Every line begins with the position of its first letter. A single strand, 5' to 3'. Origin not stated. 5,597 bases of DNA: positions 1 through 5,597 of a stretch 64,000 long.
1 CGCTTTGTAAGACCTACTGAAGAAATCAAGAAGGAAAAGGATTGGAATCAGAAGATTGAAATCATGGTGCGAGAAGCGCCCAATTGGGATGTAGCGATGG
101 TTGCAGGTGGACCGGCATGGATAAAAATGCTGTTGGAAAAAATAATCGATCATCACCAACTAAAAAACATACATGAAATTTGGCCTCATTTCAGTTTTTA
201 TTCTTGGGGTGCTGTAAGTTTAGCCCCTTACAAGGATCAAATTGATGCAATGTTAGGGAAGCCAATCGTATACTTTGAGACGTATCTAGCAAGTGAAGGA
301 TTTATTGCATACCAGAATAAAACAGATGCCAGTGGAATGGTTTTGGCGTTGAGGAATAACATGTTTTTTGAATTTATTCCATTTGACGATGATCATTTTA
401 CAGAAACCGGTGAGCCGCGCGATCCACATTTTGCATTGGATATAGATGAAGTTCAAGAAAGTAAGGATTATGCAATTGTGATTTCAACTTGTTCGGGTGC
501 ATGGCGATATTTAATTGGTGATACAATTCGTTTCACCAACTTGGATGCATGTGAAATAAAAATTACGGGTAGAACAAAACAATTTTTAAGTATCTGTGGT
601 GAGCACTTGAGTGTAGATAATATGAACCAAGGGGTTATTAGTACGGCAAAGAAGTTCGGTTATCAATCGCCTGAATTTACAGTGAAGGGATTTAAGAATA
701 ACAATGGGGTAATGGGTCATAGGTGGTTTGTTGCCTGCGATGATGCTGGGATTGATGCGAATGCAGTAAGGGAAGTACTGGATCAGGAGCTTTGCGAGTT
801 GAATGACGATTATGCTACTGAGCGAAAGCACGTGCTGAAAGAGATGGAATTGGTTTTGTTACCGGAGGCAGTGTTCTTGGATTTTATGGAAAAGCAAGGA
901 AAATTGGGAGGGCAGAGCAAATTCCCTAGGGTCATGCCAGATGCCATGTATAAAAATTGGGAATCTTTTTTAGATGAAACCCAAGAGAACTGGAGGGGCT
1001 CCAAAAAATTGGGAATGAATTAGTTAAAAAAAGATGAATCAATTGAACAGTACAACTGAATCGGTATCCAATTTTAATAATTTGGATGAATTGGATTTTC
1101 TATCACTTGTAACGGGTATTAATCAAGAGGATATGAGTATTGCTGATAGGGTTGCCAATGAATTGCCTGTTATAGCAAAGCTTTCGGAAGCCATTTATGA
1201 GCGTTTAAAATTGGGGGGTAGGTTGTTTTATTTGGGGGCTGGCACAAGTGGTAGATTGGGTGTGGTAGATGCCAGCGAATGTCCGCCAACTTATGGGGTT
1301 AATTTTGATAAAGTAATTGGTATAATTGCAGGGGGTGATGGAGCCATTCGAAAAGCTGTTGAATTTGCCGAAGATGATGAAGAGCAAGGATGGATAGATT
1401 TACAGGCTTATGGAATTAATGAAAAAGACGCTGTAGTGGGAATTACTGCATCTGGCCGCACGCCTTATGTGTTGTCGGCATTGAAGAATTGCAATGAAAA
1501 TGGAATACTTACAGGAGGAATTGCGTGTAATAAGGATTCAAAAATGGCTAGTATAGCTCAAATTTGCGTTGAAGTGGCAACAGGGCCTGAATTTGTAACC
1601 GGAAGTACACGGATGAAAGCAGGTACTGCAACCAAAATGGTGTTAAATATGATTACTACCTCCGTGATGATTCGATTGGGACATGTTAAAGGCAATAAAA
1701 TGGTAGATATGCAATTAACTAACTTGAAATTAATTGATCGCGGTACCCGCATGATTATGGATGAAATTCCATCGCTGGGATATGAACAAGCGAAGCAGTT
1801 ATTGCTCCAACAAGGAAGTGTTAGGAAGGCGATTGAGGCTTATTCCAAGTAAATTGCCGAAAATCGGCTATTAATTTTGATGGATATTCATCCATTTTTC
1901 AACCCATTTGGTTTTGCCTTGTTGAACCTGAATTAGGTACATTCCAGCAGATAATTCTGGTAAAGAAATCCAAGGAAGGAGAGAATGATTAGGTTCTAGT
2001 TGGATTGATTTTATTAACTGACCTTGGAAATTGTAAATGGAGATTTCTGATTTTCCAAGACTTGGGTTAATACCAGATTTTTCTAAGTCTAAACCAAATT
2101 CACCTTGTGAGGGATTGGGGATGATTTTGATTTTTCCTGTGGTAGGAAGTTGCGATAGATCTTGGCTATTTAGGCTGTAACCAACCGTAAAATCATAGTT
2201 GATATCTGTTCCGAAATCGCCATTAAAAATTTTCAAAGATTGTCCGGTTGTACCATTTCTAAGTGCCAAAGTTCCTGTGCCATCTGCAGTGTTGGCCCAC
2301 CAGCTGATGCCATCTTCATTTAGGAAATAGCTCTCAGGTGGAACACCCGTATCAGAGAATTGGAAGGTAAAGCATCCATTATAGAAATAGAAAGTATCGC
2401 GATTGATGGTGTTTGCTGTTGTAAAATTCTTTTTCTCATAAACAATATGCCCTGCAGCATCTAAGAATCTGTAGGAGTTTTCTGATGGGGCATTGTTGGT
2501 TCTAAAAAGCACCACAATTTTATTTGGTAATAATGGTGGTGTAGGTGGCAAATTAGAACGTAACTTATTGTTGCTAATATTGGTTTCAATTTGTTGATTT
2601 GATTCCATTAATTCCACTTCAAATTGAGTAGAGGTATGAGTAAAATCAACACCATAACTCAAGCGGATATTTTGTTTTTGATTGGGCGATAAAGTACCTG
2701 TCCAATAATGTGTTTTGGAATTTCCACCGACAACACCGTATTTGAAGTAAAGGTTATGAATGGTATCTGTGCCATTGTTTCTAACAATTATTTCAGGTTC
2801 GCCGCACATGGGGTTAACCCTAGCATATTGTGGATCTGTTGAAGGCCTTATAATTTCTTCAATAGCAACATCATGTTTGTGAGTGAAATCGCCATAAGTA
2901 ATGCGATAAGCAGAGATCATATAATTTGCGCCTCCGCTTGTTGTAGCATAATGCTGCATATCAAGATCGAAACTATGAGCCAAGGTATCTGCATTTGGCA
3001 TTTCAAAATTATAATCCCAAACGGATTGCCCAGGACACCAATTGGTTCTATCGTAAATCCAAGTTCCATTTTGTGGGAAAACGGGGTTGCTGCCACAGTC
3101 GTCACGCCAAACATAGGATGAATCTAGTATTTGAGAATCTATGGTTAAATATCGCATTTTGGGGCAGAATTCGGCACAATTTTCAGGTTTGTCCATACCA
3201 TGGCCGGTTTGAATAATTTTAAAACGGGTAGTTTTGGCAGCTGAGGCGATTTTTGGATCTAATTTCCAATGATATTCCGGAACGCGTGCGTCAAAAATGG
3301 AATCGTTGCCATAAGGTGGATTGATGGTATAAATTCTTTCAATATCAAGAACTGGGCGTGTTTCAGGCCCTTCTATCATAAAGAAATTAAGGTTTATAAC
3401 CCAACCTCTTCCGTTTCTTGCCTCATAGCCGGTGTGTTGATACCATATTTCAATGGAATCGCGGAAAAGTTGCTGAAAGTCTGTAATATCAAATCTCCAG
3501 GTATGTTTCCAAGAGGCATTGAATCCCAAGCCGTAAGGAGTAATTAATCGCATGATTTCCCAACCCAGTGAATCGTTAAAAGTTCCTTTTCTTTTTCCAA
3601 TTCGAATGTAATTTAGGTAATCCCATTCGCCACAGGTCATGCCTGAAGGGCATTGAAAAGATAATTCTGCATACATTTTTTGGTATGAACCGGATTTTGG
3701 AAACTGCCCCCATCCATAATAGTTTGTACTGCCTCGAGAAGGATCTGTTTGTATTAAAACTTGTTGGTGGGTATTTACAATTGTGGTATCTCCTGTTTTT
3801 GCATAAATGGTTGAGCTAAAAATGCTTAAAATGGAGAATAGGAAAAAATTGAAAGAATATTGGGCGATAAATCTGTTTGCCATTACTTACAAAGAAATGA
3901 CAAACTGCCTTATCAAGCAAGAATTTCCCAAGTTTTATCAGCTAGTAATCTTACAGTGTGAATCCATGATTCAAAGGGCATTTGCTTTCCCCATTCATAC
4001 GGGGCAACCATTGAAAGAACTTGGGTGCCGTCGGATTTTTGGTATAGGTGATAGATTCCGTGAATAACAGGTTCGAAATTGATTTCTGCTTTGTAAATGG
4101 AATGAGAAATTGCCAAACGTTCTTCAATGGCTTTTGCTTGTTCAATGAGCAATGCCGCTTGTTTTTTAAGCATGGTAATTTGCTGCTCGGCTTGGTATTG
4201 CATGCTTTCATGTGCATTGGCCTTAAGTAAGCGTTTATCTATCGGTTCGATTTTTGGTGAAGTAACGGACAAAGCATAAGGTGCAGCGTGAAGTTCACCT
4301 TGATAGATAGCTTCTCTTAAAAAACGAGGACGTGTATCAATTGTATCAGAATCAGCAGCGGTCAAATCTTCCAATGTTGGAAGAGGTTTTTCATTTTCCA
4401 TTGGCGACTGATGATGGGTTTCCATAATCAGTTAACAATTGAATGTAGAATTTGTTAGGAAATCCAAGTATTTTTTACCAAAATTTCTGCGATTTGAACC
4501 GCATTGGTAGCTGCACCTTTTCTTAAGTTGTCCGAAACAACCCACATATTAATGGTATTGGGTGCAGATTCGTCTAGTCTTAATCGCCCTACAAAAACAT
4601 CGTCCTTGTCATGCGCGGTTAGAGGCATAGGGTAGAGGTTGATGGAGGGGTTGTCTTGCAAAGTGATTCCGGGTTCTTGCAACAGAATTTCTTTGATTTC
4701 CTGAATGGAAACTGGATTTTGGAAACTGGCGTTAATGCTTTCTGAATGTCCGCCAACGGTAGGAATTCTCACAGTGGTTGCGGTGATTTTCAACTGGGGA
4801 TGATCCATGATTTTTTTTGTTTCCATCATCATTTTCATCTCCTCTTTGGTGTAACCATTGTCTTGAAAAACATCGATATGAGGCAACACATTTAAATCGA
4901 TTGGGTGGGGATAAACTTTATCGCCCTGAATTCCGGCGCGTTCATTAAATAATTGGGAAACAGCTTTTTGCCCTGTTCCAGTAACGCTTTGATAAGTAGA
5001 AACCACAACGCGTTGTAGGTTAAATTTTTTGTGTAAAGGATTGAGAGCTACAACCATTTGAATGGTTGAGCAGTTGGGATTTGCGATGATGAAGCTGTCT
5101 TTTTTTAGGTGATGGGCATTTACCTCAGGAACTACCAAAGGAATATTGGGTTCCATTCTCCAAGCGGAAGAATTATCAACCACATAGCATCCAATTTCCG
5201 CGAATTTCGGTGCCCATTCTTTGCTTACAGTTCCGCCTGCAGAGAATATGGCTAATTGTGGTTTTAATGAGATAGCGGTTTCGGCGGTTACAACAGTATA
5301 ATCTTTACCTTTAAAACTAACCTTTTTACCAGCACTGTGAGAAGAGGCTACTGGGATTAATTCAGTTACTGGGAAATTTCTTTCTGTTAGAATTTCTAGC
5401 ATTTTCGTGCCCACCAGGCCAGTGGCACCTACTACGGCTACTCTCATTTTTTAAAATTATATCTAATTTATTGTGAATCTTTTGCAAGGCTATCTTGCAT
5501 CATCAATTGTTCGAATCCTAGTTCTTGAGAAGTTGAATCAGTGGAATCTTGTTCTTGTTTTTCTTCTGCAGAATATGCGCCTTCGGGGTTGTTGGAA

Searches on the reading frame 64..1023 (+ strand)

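Call 100: search_protein_families(library=pfam, proteins=[window:64-1023:+], max_evalue=0.01)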
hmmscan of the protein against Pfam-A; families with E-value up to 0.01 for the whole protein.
window:64-1023:+ (319 aa): 3 families
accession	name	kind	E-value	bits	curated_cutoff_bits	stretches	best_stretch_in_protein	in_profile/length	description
PF23571.1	GH3_M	-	1.4e-15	57.6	23.6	1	95-170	3-75/75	GH3 family central domain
PF23572.1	GH3_C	-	1.1e-10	42.6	23.6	1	189-293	5-117/119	GH3 family C-terminal domain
PF03321.19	GH3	-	0.0035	17.1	23.6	1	24-66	258-301/304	GH3 family N-terminal domain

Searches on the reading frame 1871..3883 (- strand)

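Call 76: search_protein_families(library=pfam, proteins=[window:1871-3883:-], max_evalue=0.0001)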
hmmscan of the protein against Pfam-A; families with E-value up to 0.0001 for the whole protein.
window:1871-3883:- (670 aa): 2 families
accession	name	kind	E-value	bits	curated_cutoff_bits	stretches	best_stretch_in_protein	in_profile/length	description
PF09113.15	N-glycanase_C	-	9.7e-20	71.2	25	1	211-321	16-132/140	Peptide-N-glycosidase F, C terminal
PF18962.6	Por_Secre_tail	-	2.7e-10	40.8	27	1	587-663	1-72/75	Secretion system C-terminal sorting domain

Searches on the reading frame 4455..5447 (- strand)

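Call 100: search_protein_families(library=pfam, proteins=[window:4455-5447:-], max_evalue=0.01)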
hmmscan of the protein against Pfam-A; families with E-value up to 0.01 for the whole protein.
window:4455-5447:- (330 aa): 3 families
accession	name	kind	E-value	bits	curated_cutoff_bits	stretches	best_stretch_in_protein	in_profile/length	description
PF02774.23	Semialdhyde_dhC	-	4.7e-49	167.5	26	1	135-310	1-184/184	Semialdehyde dehydrogenase, dimerisation domain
PF01118.30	Semialdhyde_dh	-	9.6e-35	120.1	26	1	2-116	1-120/121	Semialdehyde dehydrogenase, NAD binding domain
PF02800.25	Gp_dh_C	-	0.00022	21.3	24.4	1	210-259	61-110/158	Glyceraldehyde 3-phosphate dehydrogenase, C-terminal domain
